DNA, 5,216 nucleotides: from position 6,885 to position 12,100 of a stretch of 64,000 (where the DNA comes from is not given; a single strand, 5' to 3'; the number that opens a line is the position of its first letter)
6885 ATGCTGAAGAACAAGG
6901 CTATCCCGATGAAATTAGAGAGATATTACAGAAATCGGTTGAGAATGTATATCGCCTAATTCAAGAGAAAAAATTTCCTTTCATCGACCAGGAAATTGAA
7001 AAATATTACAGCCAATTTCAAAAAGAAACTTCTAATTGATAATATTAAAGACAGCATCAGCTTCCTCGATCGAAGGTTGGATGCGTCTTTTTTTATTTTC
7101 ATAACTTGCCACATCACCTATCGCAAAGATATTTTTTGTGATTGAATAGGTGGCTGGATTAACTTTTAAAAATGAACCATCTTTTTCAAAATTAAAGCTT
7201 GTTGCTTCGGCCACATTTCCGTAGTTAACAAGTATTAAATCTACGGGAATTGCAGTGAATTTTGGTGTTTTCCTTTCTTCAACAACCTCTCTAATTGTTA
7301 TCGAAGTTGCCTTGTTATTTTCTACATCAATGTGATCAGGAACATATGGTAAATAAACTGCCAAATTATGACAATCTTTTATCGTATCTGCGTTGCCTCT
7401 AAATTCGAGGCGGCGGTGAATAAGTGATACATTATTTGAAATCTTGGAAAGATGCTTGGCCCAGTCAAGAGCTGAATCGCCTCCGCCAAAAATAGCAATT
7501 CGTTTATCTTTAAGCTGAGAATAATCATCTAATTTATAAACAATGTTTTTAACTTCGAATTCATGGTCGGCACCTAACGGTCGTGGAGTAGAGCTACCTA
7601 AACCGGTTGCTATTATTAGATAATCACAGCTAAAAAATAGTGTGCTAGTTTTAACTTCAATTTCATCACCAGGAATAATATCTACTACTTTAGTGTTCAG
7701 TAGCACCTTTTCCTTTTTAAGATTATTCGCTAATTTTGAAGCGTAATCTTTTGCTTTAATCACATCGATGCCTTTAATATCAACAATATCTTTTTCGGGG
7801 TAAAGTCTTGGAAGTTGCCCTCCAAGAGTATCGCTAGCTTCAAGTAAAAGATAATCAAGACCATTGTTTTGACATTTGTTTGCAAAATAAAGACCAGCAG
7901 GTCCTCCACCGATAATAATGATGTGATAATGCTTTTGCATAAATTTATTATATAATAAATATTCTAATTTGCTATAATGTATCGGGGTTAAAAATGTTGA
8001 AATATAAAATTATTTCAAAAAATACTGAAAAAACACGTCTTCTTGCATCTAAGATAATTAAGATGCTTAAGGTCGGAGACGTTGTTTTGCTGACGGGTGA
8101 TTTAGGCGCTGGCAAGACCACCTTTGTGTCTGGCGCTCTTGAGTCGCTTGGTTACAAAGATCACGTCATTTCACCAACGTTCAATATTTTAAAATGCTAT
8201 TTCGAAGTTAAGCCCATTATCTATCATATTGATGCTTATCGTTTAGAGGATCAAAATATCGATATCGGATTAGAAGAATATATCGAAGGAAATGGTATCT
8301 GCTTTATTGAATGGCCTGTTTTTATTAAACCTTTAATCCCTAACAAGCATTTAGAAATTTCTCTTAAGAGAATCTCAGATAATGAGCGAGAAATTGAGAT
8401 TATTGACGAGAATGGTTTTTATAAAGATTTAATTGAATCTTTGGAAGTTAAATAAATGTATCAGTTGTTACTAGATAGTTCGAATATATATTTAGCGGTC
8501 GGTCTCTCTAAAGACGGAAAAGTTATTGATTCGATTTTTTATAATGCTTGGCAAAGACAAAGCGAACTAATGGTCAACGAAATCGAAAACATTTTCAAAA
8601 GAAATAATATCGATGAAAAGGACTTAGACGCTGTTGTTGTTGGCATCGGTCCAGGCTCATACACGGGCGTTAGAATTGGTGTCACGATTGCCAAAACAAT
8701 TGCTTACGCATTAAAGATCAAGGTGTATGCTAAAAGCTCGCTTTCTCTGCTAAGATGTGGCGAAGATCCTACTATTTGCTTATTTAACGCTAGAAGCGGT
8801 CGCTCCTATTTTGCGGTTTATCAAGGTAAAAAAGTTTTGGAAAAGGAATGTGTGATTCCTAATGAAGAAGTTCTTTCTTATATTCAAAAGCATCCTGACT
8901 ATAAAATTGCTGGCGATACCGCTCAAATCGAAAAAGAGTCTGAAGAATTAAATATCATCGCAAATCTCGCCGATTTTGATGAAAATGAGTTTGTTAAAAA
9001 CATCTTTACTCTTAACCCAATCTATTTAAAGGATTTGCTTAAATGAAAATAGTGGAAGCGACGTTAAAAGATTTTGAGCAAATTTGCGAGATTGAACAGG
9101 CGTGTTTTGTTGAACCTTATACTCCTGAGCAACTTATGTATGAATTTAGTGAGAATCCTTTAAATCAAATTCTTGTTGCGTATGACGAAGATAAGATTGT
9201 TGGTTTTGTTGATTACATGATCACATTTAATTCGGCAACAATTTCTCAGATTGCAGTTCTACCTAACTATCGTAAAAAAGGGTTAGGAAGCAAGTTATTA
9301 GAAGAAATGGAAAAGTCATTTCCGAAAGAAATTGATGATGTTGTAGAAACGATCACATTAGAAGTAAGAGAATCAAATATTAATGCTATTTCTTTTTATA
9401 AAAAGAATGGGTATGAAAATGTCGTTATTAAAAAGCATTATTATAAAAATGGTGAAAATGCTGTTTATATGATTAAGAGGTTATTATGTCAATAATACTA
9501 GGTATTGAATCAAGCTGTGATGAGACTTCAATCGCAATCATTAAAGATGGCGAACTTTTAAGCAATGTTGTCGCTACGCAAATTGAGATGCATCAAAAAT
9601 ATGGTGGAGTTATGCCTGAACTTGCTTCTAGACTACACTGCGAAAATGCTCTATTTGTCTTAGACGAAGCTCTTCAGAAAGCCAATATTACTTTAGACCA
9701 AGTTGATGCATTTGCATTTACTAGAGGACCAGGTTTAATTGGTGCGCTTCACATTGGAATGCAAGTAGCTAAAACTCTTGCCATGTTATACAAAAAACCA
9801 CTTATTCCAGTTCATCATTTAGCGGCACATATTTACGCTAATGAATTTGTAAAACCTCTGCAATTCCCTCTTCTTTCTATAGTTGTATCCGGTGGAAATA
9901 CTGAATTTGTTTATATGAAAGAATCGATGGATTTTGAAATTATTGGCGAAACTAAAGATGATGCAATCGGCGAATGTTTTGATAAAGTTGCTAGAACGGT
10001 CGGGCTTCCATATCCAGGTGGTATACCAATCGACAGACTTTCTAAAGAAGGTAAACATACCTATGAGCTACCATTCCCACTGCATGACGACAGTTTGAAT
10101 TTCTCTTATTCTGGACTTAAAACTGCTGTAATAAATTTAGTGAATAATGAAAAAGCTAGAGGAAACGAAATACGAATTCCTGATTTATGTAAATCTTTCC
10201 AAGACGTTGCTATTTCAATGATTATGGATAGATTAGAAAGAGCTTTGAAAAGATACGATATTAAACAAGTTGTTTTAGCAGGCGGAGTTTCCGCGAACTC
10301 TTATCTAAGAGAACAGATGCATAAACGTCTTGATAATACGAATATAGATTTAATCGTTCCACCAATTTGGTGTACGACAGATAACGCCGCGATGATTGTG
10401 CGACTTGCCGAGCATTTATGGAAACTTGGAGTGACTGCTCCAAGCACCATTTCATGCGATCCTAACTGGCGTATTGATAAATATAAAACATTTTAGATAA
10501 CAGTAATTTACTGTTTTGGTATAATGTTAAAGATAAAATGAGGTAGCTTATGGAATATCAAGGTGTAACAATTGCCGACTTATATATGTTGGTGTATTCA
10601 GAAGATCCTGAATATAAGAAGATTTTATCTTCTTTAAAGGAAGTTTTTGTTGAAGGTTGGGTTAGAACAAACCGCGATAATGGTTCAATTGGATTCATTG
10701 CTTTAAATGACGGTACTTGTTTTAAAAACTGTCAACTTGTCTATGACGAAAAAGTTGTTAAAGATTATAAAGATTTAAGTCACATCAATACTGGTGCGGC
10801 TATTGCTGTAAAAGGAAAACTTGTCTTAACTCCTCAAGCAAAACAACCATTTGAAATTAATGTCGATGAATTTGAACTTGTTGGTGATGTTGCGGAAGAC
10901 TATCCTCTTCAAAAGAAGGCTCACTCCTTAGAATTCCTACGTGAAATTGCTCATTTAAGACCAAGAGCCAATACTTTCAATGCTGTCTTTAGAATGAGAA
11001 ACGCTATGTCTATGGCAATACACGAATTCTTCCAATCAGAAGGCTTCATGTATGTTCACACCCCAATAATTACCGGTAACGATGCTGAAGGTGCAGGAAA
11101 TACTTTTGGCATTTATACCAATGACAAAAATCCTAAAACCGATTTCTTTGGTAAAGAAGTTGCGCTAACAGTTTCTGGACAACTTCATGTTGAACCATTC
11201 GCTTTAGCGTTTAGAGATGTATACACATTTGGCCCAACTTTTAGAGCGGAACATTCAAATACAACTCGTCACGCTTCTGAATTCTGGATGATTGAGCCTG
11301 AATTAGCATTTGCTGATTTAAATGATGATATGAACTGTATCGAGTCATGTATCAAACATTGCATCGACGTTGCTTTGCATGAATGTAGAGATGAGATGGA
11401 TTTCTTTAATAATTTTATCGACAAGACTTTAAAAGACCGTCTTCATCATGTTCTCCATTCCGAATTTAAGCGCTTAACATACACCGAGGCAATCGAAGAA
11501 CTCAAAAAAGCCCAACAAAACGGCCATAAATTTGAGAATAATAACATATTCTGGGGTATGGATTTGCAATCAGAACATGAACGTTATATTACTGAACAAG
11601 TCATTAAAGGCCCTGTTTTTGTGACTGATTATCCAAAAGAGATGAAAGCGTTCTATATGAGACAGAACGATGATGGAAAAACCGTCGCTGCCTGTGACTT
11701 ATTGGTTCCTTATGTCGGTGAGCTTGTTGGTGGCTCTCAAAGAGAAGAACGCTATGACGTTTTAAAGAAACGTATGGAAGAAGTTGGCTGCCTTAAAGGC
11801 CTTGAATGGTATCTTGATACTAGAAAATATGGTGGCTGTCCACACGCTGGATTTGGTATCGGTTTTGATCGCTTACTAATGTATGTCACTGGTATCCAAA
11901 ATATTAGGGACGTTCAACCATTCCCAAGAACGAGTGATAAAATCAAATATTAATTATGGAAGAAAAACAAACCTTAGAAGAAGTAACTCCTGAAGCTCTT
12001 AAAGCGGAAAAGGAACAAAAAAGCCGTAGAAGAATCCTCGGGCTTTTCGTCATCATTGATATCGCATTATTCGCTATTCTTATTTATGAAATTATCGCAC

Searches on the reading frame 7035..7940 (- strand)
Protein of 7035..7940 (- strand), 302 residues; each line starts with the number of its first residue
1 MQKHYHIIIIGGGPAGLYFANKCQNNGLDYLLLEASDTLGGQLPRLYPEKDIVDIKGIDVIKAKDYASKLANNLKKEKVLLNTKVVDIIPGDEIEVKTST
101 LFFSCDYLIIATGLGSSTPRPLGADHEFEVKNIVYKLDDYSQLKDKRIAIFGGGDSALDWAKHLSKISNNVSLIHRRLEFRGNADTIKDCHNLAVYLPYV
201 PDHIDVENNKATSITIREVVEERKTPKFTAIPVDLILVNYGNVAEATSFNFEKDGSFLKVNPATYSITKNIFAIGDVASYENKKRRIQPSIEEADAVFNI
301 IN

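Call 97: search_protein_families(library=ncbifam, proteins=[window:7035-7940:-], max_evalue=1e-8)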
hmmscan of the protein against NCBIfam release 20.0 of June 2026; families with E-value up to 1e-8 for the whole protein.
window:7035-7940:- (302 aa): 15 families
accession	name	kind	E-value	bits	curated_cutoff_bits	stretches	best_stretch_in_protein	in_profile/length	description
TIGR01292.1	TRX_reduct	equivalog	2.1e-23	82.6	343.45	1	5-281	1-278/300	thioredoxin-disulfide reductase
TIGR03140.1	AhpF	equivalog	1.3e-14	53.7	502.9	1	2-285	210-494/515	alkyl hydroperoxide reductase subunit F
NF004945.0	PRK06292.2-3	equivalog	6.2e-13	48.5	494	1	66-278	93-305/457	dihydrolipoyl dehydrogenase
TIGR01350.1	lipoamide_DH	equivalog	7.6e-12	44.7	408.8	0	74-279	99-310/461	dihydrolipoyl dehydrogenase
NF004943.0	PRK06292.2-1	equivalog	1.6e-11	43.7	432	1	55-278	81-308/456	dihydrolipoyl dehydrogenase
TIGR04018.1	Bthiol_YpdA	hypoth_equivalog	1.8e-11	43.5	339.9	0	82-297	90-309/316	YpdA family putative bacillithiol disulfide reductase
NF007614.0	PRK10262.1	equivalog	3.8e-11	42.7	644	1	2-188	4-189/321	thioredoxin-disulfide reductase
NF009410.0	PRK12771.1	subfamily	5.8e-11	41.7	516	0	141-279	264-422/566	NAD(P)-binding protein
TIGR03143.1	AhpF_homolog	hypoth_equivalog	1.2e-10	40.7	687.65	1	1-184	1-182/555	putative alkyl hydroperoxide reductase F subunit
NF004776.0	PRK06116.1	equivalog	3.3e-10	39.6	480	0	70-279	99-306/450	glutathione-disulfide reductase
NF041087.1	bile_acid_BaiCD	equivalog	3.8e-10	38.5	825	1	3-247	379-602/642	bile acid Fe-S flavoenzyme BaiCD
NF045599.1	bili_reduct_long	exception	6.1e-10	38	750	1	3-249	380-606/641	bilirubin reductase, long form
NF004991.0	PRK06370.1-3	subfamily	1.7e-09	36.8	620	0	91-279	153-343/509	FAD-containing oxidoreductase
NF003585.0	PRK05249.1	equivalog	5.9e-09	35.1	465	0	71-279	102-314/464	Si-specific NAD(P)(+) transhydrogenase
TIGR00275.1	TIGR00275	subfamily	9.3e-09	34.6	183.8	0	7-40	1-34/401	aminoacetone oxidase family FAD-binding enzyme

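Call 98: search_solved_structures(query=window:7035-7940:-, show_alignments=0, max_evalue=1e-15)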
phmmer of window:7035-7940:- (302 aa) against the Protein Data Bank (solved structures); distinct sequences matched with E-value up to 1e-15: 12.
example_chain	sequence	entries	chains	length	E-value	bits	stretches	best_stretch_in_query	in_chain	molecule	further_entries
8c16_A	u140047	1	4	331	1.6e-38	135.9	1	2-297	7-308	Ferredoxin--NADP reductase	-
6gas_A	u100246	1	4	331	1.6e-38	135.9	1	2-297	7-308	Ferredoxin--NADP reductase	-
3lzw_A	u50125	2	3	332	7.9e-38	133.7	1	3-298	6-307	Ferredoxin--NADP reductase 2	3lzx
3ab1_A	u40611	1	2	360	1.2e-31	113.4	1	7-295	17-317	Ferredoxin--NADP reductase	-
2zbw_A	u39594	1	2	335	5.4e-31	111.3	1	4-288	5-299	Thioredoxin reductase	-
6gar_A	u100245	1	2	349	3.3e-27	98.8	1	5-295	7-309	Ferredoxin--NADP reductase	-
8c3m_A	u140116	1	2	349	3.3e-27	98.8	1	5-295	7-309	Ferredoxin--NADP reductase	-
5ygq_A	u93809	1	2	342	2e-26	96.3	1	7-292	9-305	Ferredoxin--NADP reductase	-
5xhu_A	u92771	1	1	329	3.3e-26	95.5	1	5-295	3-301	Ferredoxin--NADP reductase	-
5twb_A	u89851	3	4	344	3.3e-24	89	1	7-291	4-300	Ferredoxin--NADP reductase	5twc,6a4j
3f8d_A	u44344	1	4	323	3.5e-16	62.6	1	5-280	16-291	Thioredoxin reductase (TrxB-3)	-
3f8p_A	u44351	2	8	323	4.5e-16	62.3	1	5-280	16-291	Thioredoxin reductase (TrxB-3)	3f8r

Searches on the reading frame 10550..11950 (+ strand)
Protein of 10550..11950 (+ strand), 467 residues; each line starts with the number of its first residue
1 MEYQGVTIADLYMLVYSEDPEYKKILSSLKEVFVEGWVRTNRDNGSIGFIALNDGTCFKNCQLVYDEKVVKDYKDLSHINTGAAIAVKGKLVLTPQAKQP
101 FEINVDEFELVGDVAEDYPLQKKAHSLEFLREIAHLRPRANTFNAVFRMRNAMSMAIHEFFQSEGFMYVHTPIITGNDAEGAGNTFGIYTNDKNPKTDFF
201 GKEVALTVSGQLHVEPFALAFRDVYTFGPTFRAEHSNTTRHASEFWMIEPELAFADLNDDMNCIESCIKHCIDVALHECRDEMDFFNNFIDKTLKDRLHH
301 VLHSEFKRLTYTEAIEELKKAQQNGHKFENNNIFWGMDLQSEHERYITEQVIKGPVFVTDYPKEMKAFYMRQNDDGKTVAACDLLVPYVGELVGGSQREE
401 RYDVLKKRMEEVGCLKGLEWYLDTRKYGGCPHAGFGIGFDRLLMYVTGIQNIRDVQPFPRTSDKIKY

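Call 93: search_protein_families(library=ncbifam, proteins=[window:10550-11950:+], max_evalue=1e-10)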
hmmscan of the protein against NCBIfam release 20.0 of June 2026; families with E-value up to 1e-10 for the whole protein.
window:10550-11950:+ (467 aa): 16 families
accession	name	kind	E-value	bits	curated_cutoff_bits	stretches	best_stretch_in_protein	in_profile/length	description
NF003037.0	PRK03932.1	equivalog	7.6e-186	618.5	414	1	30-466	17-450/451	asparagine--tRNA ligase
TIGR00457.1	asnS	equivalog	2.1e-178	593.8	342.6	1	30-467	17-455/455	asparagine--tRNA ligase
NF003483.0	PRK05159.1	equivalog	8.4e-80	268.8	353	1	29-464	17-435/438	aspartate--tRNA(Asn) ligase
TIGR00458.1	aspS_nondisc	equivalog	6.6e-63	213.2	368.4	1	28-464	12-425/428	aspartate--tRNA(Asn) ligase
NF005052.0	PRK06462.1-1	equivalog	7.6e-42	143.6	368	1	137-461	39-346/353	asparagine synthetase A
NF001756.1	PRK00484.1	subfamily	9.4e-39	133.4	468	1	27-461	49-485/488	lysine--tRNA ligase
TIGR00459.1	aspS_bact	equivalog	3e-33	115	373.85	2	29-315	16-278/586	aspartate--tRNA ligase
NF005054.0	PRK06462.1-4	equivalog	7.3e-33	114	309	2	347-461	196-311/318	asparagine synthetase A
NF001750.0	PRK00476.1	equivalog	1.1e-32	113.1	443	2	30-276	19-266/590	aspartate--tRNA ligase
TIGR00499.1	lysS_bact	equivalog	3.7e-31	108.3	427.6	1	30-461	54-492/496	lysine--tRNA ligase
NF005055.0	PRK06462.1-5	equivalog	7.3e-24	84.5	389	1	203-464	86-337/341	asparagine synthetase A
NF005053.0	PRK06462.1-3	equivalog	1.5e-19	70.6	322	1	196-461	11-267/274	asparagine synthetase A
NF002821.0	PRK02983.1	equivalog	8.6e-19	67.1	742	1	29-460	659-1097/1102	bifunctional lysylphosphatidylglycerol synthetase/lysine--tRNA ligase LysX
NF009101.0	PRK12445.1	subfamily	1.9e-17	63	1026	1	26-460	61-500/505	lysine--tRNA ligase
TIGR00462.1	genX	equivalog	4.7e-14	52.5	286.9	1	148-458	2-304/304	EF-P lysine aminoacylase EpmA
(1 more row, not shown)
